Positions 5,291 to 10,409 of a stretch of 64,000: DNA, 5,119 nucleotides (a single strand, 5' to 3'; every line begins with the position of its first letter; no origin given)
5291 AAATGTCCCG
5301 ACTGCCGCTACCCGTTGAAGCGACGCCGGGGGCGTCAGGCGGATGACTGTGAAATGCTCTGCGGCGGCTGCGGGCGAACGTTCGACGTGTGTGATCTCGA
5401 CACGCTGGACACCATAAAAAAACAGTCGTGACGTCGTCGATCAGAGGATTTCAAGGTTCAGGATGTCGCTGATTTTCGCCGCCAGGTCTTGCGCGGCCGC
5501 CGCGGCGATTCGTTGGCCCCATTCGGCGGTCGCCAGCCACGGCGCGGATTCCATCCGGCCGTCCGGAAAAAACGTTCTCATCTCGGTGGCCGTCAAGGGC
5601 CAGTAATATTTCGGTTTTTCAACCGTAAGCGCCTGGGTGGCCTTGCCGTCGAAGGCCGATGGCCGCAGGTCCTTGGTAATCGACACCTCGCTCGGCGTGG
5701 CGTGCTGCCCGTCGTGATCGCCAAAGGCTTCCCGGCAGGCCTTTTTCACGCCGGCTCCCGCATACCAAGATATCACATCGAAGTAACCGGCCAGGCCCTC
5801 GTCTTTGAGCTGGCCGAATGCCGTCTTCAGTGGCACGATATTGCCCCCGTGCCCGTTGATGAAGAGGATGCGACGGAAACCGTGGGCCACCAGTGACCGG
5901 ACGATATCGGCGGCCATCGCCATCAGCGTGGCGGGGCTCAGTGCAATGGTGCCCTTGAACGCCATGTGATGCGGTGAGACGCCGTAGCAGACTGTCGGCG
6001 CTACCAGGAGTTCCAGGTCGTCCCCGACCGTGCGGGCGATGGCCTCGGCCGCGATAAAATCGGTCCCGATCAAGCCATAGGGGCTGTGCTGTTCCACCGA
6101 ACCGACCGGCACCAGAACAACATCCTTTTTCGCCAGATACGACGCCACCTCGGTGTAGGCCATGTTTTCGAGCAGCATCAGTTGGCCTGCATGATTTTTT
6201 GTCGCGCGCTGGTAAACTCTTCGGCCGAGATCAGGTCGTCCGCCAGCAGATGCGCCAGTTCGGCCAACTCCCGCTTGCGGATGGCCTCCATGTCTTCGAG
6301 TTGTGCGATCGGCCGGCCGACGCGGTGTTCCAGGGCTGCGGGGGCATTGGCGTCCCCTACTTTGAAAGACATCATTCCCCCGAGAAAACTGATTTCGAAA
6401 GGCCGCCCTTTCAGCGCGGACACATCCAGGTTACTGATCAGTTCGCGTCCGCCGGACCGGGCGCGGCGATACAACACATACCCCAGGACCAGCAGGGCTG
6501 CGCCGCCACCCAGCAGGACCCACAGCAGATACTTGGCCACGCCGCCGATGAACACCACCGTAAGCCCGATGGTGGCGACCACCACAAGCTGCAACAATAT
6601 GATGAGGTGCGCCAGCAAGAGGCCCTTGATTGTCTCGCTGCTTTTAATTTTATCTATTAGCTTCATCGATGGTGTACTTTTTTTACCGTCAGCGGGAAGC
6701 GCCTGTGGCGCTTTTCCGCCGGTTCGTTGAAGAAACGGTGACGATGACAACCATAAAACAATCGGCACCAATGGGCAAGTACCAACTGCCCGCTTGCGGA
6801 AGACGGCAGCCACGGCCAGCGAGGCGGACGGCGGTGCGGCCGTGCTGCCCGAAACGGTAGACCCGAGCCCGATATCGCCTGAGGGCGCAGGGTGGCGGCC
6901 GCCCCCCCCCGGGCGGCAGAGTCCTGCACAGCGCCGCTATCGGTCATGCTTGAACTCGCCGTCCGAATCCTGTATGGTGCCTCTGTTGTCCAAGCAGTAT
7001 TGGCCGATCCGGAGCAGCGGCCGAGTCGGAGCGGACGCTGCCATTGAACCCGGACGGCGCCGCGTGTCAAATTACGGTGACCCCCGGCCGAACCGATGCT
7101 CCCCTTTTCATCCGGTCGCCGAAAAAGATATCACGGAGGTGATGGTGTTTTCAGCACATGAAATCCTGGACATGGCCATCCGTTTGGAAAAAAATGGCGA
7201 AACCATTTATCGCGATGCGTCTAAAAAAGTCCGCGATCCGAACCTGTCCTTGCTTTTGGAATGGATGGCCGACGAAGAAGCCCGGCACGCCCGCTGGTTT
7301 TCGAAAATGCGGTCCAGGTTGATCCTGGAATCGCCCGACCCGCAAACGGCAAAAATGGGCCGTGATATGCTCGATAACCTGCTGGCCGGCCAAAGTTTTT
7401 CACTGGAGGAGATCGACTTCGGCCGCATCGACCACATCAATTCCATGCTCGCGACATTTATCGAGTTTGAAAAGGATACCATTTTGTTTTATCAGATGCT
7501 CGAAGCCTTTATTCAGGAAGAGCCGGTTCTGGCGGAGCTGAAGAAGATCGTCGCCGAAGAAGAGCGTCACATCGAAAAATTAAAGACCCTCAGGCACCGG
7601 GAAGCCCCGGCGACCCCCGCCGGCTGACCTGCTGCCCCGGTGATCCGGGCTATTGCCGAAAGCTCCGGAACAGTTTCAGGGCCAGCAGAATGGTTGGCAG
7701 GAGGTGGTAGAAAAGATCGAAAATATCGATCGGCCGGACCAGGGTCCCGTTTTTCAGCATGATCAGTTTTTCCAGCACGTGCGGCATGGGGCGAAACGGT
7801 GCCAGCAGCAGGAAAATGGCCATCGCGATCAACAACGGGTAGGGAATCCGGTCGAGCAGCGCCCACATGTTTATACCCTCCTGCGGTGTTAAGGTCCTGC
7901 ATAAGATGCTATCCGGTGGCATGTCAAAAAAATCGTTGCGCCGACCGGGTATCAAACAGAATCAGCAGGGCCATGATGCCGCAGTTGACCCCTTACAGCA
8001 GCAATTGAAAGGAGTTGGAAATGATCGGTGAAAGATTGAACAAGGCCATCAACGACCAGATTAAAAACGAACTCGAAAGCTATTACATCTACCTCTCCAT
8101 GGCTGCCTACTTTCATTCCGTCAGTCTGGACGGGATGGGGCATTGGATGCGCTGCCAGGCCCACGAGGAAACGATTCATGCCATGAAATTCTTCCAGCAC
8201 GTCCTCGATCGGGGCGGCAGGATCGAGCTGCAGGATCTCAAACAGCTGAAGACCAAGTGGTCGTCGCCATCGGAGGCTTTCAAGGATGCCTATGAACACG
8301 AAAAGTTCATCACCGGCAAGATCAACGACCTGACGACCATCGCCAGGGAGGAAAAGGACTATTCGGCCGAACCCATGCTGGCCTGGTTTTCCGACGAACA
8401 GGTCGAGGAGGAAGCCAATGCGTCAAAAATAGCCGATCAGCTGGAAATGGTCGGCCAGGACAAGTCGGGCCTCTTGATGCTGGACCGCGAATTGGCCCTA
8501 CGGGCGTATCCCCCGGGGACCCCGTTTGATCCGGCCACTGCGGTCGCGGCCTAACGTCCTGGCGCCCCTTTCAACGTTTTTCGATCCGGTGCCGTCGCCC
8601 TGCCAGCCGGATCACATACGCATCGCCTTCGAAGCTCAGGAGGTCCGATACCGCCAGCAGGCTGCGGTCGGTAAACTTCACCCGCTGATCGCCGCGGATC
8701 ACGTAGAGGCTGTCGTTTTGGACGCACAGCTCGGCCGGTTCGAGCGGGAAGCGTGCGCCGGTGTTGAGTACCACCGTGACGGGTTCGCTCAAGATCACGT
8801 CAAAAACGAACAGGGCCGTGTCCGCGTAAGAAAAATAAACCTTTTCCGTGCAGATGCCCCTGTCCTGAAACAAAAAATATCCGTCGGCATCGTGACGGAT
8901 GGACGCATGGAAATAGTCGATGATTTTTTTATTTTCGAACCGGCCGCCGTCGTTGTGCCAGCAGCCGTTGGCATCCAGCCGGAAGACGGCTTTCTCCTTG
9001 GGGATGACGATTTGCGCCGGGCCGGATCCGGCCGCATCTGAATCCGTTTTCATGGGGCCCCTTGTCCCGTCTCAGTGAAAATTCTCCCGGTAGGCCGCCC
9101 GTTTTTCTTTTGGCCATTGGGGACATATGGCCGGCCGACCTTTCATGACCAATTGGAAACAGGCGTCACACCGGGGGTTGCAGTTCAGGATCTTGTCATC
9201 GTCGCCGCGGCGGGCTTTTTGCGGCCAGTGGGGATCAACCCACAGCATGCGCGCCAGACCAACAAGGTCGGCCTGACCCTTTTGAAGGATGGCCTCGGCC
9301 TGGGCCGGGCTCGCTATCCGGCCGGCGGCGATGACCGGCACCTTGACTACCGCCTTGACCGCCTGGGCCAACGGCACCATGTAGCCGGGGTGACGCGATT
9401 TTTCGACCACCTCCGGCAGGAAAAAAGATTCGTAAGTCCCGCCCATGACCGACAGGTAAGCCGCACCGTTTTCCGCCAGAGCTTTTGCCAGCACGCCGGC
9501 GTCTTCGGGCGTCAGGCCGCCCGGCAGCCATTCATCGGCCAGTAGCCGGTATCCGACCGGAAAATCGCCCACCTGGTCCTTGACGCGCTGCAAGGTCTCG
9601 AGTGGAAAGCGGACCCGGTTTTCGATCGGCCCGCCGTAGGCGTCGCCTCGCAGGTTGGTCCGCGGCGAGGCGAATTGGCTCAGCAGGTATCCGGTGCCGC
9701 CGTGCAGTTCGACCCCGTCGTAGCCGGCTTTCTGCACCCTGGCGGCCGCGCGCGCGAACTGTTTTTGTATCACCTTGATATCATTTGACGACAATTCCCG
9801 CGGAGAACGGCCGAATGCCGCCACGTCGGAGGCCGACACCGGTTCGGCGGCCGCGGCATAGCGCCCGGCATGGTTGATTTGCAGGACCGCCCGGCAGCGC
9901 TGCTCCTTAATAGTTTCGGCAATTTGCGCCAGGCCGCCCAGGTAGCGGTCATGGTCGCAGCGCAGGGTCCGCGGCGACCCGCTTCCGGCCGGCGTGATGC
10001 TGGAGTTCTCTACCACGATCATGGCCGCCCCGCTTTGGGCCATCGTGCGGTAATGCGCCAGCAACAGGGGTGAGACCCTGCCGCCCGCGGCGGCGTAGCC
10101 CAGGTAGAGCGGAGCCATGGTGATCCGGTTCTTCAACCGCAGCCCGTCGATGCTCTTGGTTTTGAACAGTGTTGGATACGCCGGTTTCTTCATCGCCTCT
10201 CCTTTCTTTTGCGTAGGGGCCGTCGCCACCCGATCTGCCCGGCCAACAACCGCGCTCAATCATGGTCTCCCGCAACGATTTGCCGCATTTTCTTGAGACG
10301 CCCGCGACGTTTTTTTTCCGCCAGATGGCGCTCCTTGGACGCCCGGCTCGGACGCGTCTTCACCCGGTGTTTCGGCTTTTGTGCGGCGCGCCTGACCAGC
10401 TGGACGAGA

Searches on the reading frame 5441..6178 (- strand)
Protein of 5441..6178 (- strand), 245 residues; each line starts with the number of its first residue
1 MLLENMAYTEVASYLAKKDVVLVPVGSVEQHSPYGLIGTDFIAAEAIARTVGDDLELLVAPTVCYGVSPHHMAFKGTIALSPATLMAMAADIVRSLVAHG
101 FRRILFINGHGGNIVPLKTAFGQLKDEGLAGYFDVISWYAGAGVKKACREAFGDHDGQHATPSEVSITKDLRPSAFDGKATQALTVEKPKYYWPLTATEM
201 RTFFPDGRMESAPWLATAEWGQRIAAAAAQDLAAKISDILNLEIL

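Call 36: search_protein_families(library=pfam, proteins=[window:5441-6178:-], max_evalue=0.001)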
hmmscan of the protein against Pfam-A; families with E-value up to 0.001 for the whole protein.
window:5441-6178:- (245 aa): 1 family
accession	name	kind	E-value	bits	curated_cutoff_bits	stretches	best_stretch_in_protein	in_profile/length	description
PF02633.19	Creatininase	-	1.6e-60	204.9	31.3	1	4-235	1-237/238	Creatinine amidohydrolase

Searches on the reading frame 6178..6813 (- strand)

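Call 36: search_protein_families(library=pfam, proteins=[window:6178-6813:-], max_evalue=0.001)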
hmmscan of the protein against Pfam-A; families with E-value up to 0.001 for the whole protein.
window:6178-6813:- (211 aa): 1 family
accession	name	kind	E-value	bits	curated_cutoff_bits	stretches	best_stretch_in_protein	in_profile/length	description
PF09851.14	SHOCT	-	0.00011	22.3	27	1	182-208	2-28/28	Short C-terminal domain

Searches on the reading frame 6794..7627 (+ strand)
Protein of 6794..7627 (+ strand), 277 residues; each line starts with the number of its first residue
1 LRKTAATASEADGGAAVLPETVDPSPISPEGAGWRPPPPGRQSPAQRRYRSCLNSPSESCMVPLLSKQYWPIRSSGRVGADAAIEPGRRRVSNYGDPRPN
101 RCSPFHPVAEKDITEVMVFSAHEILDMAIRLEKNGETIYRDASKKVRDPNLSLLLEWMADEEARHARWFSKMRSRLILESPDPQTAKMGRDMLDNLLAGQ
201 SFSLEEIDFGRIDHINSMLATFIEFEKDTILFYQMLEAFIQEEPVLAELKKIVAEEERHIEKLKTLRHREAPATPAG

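Call 36: search_protein_families(library=pfam, proteins=[window:6794-7627:+], max_evalue=0.001)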
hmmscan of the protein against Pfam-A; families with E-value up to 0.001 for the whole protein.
window:6794-7627:+ (277 aa): 5 families
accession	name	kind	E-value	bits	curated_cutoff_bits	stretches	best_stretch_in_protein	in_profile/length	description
PF02915.23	Rubrerythrin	-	1.2e-11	45.6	22.8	1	123-266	1-136/137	Rubrerythrin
PF13668.12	Ferritin_2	-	9.5e-06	26.2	24.7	0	120-172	83-135/138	Ferritin-like domain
PF09537.16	DUF2383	-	3.9e-05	24.2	30.8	0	125-171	6-52/111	Domain of unknown function (DUF2383)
PF03232.19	COQ7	-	0.00026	21.1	23.5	0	125-173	3-56/169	Ubiquinone biosynthesis protein COQ7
PF00210.30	Ferritin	-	0.00034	21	24.5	0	119-173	78-136/142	Ferritin-like domain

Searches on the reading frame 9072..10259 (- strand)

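Call 36: search_protein_families(library=pfam, proteins=[window:9072-10259:-], max_evalue=0.001)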
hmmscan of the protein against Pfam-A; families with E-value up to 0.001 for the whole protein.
window:9072-10259:- (395 aa): 1 family
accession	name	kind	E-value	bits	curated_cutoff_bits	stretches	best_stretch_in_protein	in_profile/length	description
PF00724.26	Oxidored_FMN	-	2.1e-66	225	27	1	31-352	2-338/342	NADH:flavin oxidoreductase / NADH oxidase family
